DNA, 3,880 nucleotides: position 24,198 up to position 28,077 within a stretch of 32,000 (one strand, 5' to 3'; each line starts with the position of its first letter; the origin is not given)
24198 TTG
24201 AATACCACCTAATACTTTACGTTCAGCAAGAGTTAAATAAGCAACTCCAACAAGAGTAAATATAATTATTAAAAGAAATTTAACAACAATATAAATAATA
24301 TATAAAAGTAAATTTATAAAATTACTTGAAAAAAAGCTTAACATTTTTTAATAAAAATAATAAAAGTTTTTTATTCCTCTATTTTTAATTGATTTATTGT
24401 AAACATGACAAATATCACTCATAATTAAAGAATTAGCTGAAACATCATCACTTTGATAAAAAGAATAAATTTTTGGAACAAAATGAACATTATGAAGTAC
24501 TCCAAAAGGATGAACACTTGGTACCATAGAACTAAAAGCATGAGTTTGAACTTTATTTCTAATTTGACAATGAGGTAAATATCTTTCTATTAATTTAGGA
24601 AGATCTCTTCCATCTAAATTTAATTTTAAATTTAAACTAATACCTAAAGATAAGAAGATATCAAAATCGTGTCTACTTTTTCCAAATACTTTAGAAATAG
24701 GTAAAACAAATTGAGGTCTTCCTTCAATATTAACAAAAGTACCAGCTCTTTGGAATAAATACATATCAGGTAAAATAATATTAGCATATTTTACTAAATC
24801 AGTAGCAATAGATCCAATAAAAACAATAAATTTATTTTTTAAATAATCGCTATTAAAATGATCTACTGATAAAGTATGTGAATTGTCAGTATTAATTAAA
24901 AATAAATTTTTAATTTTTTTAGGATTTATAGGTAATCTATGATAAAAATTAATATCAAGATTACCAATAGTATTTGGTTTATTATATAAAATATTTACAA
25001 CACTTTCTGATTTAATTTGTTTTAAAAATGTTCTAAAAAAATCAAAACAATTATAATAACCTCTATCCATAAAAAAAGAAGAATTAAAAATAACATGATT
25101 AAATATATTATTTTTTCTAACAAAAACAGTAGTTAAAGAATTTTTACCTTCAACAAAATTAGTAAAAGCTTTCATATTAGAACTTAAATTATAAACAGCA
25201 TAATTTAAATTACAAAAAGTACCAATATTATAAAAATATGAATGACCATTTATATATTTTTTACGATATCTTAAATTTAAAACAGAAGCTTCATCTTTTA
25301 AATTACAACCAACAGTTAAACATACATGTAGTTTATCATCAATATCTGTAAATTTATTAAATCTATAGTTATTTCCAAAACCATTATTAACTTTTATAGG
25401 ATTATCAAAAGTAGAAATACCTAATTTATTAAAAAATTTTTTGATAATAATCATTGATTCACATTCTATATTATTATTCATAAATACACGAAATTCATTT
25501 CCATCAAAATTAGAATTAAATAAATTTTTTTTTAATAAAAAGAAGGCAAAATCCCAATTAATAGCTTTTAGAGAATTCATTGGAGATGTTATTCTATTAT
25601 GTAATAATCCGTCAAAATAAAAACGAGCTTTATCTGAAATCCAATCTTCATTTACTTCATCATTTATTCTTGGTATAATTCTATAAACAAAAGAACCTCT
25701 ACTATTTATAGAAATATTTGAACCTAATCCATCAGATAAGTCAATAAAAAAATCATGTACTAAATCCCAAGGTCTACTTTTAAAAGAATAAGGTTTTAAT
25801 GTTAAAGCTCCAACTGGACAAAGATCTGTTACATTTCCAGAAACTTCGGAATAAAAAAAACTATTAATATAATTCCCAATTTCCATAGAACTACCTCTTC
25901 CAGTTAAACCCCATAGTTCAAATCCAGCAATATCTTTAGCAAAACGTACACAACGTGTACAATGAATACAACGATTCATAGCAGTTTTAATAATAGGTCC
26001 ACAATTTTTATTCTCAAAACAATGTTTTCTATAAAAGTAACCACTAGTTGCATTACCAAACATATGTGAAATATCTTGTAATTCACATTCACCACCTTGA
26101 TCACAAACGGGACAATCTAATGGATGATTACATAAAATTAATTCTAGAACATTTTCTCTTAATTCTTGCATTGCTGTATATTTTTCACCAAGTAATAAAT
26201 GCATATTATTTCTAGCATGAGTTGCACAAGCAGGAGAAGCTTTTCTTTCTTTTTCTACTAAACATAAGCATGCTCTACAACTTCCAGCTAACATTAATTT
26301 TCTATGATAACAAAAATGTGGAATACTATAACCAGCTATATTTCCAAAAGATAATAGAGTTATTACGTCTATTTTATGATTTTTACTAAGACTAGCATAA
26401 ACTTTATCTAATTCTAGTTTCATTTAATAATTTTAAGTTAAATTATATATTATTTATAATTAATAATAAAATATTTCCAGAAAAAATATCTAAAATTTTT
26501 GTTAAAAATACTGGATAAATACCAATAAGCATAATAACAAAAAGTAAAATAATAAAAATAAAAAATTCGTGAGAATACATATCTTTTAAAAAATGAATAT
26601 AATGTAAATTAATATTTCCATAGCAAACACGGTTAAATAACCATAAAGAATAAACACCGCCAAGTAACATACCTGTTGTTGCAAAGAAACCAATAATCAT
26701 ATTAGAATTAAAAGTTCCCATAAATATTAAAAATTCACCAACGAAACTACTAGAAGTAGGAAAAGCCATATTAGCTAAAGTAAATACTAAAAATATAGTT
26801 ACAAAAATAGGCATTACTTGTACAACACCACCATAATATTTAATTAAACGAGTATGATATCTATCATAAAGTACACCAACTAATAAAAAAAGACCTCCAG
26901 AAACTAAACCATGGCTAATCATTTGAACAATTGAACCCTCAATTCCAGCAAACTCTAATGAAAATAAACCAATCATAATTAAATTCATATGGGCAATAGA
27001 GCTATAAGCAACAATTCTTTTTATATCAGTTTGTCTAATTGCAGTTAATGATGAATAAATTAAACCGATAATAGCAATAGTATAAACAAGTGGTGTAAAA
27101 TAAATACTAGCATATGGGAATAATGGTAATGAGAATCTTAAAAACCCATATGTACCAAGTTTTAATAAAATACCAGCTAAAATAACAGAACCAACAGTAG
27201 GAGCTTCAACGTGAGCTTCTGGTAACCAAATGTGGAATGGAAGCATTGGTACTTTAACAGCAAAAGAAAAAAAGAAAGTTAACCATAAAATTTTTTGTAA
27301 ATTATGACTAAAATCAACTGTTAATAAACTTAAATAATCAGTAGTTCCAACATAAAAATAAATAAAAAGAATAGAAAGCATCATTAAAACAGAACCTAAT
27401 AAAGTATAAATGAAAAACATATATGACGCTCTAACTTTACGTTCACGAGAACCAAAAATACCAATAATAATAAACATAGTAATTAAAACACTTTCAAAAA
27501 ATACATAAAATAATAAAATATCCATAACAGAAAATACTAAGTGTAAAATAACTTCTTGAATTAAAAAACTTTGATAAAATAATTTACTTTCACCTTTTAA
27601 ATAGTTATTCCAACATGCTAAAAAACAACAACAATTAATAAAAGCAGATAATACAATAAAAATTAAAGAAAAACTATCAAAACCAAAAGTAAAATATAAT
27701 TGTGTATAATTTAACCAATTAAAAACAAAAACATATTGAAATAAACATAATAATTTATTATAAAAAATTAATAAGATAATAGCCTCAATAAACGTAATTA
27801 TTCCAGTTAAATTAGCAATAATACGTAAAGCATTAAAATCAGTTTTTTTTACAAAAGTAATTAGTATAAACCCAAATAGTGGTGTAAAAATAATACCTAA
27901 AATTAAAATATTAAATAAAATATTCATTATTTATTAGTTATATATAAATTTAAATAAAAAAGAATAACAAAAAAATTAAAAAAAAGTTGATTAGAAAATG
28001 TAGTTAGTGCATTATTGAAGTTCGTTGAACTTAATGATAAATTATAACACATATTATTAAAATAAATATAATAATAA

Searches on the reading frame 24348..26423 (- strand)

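Call 9: search_protein_families(library=pfam, proteins=[window:24348-26423:-])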
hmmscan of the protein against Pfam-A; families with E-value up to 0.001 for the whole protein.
window:24348-26423:- (691 aa): 5 families
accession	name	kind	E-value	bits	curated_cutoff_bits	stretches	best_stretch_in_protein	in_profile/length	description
PF00384.28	Molybdopterin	-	3e-32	112.4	24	1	283-593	12-350/353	Molybdopterin oxidoreductase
PF22117.2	Fer4_Nqo3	-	1.6e-29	102.3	27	1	142-208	1-67/67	NADH-quinone oxidoreductase subunit 3, ferredoxin-like domain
PF22151.2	Fer4_NDSU1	-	1.8e-19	69.4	23.8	1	227-271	7-51/51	NADH-ubiquinone oxidoreductase NDSU1/NuoG-like, 4Fe-4S domain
PF10588.14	NADH-G_4Fe-4S_3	-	5.2e-16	58.3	27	1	89-124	1-36/40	NADH-ubiquinone oxidoreductase-G iron-sulfur binding region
PF13510.11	Fer2_4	-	8.6e-05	23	22.8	1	30-75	28-76/82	2Fe-2S iron-sulfur cluster binding domain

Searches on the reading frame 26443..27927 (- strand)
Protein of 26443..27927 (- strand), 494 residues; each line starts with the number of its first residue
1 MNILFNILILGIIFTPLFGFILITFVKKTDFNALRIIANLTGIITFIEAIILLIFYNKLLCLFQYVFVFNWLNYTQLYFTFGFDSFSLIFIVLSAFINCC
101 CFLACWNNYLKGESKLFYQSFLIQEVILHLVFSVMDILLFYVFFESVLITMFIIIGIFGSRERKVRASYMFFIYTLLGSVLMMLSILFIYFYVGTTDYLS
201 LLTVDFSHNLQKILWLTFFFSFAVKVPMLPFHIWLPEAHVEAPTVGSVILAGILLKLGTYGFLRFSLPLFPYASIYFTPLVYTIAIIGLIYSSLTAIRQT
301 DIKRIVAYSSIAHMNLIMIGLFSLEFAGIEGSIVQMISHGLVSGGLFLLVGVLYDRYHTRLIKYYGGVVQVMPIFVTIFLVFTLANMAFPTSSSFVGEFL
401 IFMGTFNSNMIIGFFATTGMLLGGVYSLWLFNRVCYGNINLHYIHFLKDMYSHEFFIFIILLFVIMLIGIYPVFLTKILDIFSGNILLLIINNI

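Call 9: search_protein_families(library=pfam, proteins=[window:26443-27927:-])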
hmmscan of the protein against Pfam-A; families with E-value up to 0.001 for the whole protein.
window:26443-27927:- (494 aa): 1 family
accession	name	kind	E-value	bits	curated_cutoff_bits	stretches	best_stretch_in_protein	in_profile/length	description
PF00361.26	Proton_antipo_M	-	6e-76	255.9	21.5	1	135-420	2-291/294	NADH:quinone oxidoreductase/Mrp antiporter, TM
